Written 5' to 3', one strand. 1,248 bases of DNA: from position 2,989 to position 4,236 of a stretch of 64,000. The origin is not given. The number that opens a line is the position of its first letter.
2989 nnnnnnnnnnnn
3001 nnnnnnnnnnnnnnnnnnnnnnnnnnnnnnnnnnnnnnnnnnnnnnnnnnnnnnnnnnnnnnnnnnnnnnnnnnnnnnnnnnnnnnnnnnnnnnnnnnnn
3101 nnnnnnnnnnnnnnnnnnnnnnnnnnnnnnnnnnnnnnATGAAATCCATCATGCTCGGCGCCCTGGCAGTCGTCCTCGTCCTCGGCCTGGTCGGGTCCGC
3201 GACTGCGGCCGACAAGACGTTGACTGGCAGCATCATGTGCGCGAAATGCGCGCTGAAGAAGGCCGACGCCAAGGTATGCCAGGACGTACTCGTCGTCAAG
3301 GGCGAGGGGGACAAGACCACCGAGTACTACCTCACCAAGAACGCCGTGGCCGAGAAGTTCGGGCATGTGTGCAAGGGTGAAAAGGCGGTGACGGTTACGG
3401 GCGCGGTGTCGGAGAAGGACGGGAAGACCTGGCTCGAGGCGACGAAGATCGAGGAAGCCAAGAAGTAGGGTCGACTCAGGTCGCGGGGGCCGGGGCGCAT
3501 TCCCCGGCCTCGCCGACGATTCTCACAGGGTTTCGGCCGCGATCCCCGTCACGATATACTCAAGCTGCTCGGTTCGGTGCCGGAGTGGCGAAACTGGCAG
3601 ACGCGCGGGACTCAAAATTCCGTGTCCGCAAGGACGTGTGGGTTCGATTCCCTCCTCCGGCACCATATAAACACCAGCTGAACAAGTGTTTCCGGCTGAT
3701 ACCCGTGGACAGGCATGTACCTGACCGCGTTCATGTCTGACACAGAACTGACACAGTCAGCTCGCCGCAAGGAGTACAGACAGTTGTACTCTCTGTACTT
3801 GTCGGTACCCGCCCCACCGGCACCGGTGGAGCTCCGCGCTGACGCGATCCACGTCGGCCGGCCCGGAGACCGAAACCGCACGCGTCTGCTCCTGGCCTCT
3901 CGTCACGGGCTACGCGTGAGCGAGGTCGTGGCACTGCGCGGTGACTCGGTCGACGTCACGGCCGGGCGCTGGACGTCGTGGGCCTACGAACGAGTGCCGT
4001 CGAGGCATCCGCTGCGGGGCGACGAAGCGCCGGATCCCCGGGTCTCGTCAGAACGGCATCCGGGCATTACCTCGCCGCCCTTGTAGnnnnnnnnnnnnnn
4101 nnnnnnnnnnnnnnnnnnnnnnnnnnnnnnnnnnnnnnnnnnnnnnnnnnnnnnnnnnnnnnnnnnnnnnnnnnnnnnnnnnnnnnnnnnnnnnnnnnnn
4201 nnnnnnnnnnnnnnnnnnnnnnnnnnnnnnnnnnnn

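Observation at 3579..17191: tRNA-Leu(CAA)-anchored 13.5-kb island bounded by a 137-bp direct repeat, with a dead integrase and candidate arm-type sites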

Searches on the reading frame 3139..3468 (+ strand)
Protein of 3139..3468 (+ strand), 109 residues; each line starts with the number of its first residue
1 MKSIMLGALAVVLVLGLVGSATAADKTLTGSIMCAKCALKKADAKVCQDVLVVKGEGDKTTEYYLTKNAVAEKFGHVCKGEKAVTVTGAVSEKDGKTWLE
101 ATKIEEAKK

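Call 49: find_homologous_proteins(query=window:3139-3468:+, max_evalue=1e-10)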
Query window:3139-3468:+ (109 aa): 330 proteins with E <= 1e-10 among 380 candidates; the best 120 are listed.
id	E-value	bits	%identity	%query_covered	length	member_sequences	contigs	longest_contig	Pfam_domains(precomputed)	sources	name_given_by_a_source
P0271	1.1e-60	219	100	100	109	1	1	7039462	PF19897.5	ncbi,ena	-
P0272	1.5e-48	181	78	100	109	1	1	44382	PF19897.5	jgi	jgi:hypothetical protein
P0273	4.1e-43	163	72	99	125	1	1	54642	PF19897.5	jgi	jgi:hypothetical protein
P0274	9.9e-42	159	70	99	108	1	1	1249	PF19897.5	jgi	-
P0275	4.6e-41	156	68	99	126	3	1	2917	PF19897.5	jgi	jgi:hypothetical protein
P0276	4.8e-41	156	69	99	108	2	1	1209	PF19897.5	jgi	jgi:hypothetical protein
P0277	7.4e-41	156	76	81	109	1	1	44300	PF19897.5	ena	-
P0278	7.6e-41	156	70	99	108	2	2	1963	PF19897.5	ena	-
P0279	1.1e-40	155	69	99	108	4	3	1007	PF19897.5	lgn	-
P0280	1.6e-40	155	71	99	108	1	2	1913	PF19897.5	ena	-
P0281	2.4e-40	154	71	99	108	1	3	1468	PF19897.5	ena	-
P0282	5.3e-40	153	69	99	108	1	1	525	PF19897.5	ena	-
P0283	6.3e-40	153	68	97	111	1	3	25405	PF19897.5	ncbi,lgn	-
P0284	6.3e-40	153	68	100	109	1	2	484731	PF19897.5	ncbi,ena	-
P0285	1.7e-39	151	71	99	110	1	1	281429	PF19897.5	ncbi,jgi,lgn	ncbi:MAG TPA: DUF6370 family protein [Vicinamibacterales bacterium]|jgi:hypothetical protein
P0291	6.4e-39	150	74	80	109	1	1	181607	PF19897.5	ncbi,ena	-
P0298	2.3e-38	148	79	75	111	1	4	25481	PF19897.5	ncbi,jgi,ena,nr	ncbi:MAG: hypothetical protein H6Q10_2891 [Acidobacteria bacterium]|nr:hypothetical protein [Acidoba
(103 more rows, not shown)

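Call 50: find_encoding_contigs(protein=P0273, flank=10000, max_places=2)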
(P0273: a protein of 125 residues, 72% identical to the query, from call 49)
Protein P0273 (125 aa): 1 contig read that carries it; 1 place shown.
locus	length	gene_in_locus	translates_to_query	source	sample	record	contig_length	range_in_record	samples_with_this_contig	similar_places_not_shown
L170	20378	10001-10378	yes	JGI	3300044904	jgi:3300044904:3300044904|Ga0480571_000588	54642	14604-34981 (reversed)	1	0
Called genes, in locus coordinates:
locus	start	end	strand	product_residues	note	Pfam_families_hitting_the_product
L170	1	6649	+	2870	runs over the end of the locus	PF10091:Glycoamylase, PF06165:GH94_b-supersand, PF17167:Glyco_hydro_94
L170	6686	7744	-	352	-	-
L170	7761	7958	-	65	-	PF04945:YHS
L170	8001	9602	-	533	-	PF02310:B12-binding, PF04055:Radical_SAM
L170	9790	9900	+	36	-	-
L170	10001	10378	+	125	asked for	PF19897:DUF6370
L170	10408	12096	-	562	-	PF00450:Peptidase_S10, PF00561:Abhydrolase_1 (faint)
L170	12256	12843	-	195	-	-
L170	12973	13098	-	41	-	-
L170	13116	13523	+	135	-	PF00072:Response_reg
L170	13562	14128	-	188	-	-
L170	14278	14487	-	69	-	-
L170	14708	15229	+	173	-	PF04972:BON, PF21937:Yop-YscD_ppl_2nd (faint), PF04972:BON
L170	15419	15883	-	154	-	-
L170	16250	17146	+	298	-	PF00582:Usp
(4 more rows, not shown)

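Call 51: find_encoding_contigs(protein=P0277, flank=10000, max_places=2)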
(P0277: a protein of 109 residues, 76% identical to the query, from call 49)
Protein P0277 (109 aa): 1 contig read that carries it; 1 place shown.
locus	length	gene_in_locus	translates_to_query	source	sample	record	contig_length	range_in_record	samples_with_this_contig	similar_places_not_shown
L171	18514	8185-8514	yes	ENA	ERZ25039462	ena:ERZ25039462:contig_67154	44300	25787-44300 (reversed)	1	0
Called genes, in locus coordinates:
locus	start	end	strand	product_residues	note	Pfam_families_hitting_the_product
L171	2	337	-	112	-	?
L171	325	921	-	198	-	-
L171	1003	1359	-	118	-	-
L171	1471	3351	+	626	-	PF24521:Ank_KRIT1 (faint), PF12796:Ank_2, PF13637:Ank_4, PF00023:Ank (weak), PF13637:Ank_4 (weak), PF12796:Ank_2, PF13857:Ank_5, PF13637:Ank_4 (weak), +1 more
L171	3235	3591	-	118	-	PF01381:HTH_3 (weak), PF04545:Sigma70_r4 (faint)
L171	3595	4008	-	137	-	-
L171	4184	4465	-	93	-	-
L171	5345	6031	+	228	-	-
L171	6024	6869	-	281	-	-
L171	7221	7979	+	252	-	-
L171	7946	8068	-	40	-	-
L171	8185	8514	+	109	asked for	PF19897:DUF6370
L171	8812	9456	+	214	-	PF01596:Methyltransf_3, PF13578:Methyltransf_24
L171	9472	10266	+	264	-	PF01292:Ni_hydr_CYTB (weak), PF14358:DUF4405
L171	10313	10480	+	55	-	-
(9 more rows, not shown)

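Call 52: find_encoding_contigs(protein=P0291, flank=10000, max_places=2)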
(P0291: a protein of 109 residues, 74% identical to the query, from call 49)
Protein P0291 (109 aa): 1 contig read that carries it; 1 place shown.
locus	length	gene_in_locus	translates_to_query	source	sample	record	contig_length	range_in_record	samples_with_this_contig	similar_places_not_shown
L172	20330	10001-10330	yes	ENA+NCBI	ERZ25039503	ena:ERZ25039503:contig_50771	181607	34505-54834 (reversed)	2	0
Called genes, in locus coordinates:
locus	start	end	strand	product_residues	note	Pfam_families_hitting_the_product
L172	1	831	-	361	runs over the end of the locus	PF07676:PD40 (faint)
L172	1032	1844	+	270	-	PF00486:Trans_reg_C, PF00069:Pkinase, PF07714:PK_Tyr_Ser-Thr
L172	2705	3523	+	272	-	PF03781:FGE-sulfatase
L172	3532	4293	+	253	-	-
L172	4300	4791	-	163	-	PF01979:Amidohydro_1, PF07969:Amidohydro_3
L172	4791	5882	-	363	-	PF22039:HUTI_composite_bact (weak)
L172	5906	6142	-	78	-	PF01979:Amidohydro_1 (weak), PF07969:Amidohydro_3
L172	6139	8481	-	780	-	PF12146:Hydrolase_4, PF00561:Abhydrolase_1, PF07969:Amidohydro_3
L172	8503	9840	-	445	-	PF00557:Peptidase_M24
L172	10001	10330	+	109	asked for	PF19897:DUF6370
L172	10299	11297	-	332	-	PF01408:GFO_IDH_MocA, PF22725:GFO_IDH_MocA_C3, PF02894:GFO_IDH_MocA_C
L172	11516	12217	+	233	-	PF10502:Peptidase_S26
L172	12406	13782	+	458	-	PF12867:DinB_2, PF03781:FGE-sulfatase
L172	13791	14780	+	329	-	PF10017:Methyltransf_33, PF08242:Methyltransf_12 (weak), PF13649:Methyltransf_25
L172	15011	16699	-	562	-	PF00144:Beta-lactamase, PF11954:DUF3471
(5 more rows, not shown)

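Call 75: find_encoding_contigs(protein=P0298, flank=10000, max_places=3)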
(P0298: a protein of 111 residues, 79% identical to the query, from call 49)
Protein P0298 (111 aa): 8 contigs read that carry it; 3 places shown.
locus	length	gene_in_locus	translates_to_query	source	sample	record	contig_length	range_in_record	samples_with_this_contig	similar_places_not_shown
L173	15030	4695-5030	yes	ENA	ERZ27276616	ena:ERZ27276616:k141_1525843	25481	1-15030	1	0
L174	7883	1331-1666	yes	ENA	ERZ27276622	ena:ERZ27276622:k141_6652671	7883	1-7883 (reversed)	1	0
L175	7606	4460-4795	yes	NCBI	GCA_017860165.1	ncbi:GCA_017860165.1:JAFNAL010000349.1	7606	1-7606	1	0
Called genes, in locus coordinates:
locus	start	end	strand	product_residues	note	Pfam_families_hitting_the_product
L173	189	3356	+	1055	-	PF00873:ACR_tran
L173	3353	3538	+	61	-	-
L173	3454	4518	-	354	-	-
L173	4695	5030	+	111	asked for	PF19897:DUF6370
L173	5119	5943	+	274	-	PF02535:Zip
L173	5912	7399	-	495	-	PF02600:DsbB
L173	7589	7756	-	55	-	-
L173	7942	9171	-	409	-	PF02915:Rubrerythrin (faint), PF01988:VIT1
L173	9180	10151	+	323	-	PF01022:HTH_5, PF12802:MarR_2, PF12840:HTH_20, PF13489:Methyltransf_23, PF01209:Ubie_methyltran, PF13847:Methyltransf_31, PF08241:Methyltransf_11, PF08242:Methyltransf_12, +3 more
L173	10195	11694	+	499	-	PF05221:AdoHcyase, PF00670:AdoHcyase_NAD, PF02826:2-Hacid_dh_C (weak), PF07991:KARI_N (weak)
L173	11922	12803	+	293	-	PF04228:Zn_peptidase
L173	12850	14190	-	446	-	PF11700:ATG22, PF13347:MFS_2 (faint), PF07690:MFS_1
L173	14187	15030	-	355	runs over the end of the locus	PF00724:Oxidored_FMN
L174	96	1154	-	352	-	-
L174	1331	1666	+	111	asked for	PF19897:DUF6370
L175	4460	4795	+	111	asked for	PF19897:DUF6370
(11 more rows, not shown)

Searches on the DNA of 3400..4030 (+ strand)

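Call 58: search_rna_families(source=window, start=3400, end=4000, threshold=evalue, max_evalue=1)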
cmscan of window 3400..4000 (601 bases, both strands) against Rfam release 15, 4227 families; matches with E-value up to 1: 1.
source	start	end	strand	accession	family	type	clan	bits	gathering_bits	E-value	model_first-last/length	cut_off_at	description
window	3579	3662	+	RF00005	tRNA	Gene; tRNA;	CL00001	50.9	29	5.3e-10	1-71/71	no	tRNA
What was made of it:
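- Checked: Rfam agrees (call 58).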

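Call 65: search_dna_similar(query=window:3666-4030:+, collection=plasmids, mode=distant, max_evalue=0.001, max_rows=10)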
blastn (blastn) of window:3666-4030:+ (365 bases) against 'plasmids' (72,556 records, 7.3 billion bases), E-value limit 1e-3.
Records with a match: 1; places in all: 1; records where one place covers at least 80% of the query: 0.
Best place of each record, by identity: 80-90% 1.
By first word of the organism name: Gemmatirosa 1.
By predicted mobility (MOB-suite, as given by PLSDB): non-mobilizable 1.
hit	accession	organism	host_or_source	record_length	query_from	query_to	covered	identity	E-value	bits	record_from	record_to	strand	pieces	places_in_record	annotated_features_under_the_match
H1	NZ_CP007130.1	Gemmatirosa kalamazoonensis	-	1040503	255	295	11%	87.8%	6e-4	53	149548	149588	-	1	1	record has no annotation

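Call 66: search_dna_similar(query=window:3666-4030:+, collection=phages, mode=distant, max_evalue=0.001, max_rows=10)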
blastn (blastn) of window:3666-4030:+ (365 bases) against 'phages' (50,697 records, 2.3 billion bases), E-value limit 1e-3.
No match.
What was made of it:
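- Tried and rejected: Plasmid and phage BLAST of the module plus recombinase fragment gave nothing useful (calls 65, 66).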

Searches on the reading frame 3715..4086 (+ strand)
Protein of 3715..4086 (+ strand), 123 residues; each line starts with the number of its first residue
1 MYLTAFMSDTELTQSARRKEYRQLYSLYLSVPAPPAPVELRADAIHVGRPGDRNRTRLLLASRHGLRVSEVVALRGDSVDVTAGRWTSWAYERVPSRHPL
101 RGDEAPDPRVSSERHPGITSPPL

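Call 10: search_protein_families(library=pfam, proteins=[window:3715-4086:+], max_evalue=0.01)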
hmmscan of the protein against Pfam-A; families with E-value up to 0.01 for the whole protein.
window:3715-4086:+ (123 aa): 1 family
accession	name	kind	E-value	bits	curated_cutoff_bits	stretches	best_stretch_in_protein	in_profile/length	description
PF00589.27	Phage_integrase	-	0.0043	17.3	27.1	1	53-87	23-57/172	Phage integrase family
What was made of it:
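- Checked: Recombinase fragment: ORF 3715-4086 matches Pfam Phage_integrase only over profile positions 23-57 (E = 0.004, below the cut-off; call 10).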

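Call 22: find_homologous_proteins(query=window:3715-4086:+, max_evalue=0.001)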
Query window:3715-4086:+ (123 aa): 1 proteins with E <= 0.001 among 20 candidates.
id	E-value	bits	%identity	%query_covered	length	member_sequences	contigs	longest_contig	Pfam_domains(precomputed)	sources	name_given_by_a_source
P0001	3.9e-75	268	100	100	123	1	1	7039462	-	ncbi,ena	-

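Call 23: find_encoding_contigs(protein=P0001, flank=10000, max_places=5)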
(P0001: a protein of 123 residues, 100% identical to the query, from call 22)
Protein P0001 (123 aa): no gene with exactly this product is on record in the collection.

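Call 24: list_cluster_members(proteins=[P0001])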
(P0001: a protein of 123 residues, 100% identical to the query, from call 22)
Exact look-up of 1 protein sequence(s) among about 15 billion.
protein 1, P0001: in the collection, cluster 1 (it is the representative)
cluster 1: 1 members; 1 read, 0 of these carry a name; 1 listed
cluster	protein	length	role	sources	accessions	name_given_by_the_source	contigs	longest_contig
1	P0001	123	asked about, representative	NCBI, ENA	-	-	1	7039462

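Call 33: search_protein_representatives(protein=window:3715-4086:+)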
Query: 123 residues. Proteins with E-value up to 0.001 (for the whole library): 383; up to 1e-10: 1; up to 1e-30: 1. The best 150 are listed.
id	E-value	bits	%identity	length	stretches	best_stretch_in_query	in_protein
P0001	1.2e-75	267.6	100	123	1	1-123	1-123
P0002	5.9e-10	55.6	56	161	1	39-106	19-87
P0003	1.7e-08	50.9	49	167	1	35-121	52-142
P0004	1.8e-08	50.9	49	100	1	31-100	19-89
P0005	1.9e-08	50.8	48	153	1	19-107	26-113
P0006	3.4e-08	50.0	47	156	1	36-107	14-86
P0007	4.9e-08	49.4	51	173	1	42-110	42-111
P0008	8.0e-08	48.8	44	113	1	43-115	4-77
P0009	8.4e-08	48.7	43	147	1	29-118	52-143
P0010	1.1e-07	48.3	52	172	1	40-104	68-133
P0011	1.2e-07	48.2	50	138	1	34-113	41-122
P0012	1.2e-07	48.2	45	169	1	36-112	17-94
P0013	1.9e-07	47.5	49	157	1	42-109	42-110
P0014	2.2e-07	47.4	49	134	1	35-105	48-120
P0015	2.7e-07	47.0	50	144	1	34-105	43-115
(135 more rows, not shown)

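Call 64: search_protein_families(library=ncbifam, proteins=[window:3715-4086:+], max_evalue=0.01)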
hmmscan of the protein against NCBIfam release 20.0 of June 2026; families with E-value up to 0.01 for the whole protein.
window:3715-4086:+ (123 aa): 1 family
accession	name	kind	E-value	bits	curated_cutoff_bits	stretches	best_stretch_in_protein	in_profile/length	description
NF007371.0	PRK09871.1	subfamily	3.2e-06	26.8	222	1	42-105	16-80/198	tyrosine-type DNA invertase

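Call 85: find_related_loci(query=A7, collection=viral_contigs, flank=5000)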
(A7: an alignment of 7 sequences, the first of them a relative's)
Query A7 (212 aa) in viral_contigs; peptide patterns used: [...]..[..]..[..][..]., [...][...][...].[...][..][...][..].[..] (x = any residue, [..] = any of these).
134 stretches matched a pattern; 52 encode a relative of the query (tblastn E <= 1e-3); 52 distinct loci.
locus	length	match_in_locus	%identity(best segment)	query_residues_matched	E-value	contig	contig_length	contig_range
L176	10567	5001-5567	65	24-212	9e-81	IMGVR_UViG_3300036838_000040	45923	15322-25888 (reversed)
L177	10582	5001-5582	59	19-212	2e-78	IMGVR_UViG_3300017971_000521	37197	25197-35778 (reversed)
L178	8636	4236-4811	58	21-212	3e-75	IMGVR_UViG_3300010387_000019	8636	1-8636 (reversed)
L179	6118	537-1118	55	19-212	4e-72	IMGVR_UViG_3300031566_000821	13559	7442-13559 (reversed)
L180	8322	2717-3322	53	9-212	4e-72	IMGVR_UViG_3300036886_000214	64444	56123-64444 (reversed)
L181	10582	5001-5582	55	19-212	6e-71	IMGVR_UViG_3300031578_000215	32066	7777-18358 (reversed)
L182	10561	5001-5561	60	27-212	2e-70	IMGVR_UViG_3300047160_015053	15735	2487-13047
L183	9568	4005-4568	54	25-212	3e-67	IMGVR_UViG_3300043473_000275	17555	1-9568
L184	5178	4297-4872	52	20-212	2e-67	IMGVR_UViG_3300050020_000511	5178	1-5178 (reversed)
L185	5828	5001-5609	52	2-212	2e-66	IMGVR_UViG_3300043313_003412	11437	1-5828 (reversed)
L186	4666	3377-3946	54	21-210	2e-66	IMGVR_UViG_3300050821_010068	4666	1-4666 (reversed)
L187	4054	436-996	54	25-212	9e-66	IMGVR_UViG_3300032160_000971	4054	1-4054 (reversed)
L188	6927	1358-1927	55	25-212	2e-64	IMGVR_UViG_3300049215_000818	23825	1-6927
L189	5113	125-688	54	25-212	2e-64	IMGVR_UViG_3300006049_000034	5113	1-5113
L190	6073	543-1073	54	36-212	2e-64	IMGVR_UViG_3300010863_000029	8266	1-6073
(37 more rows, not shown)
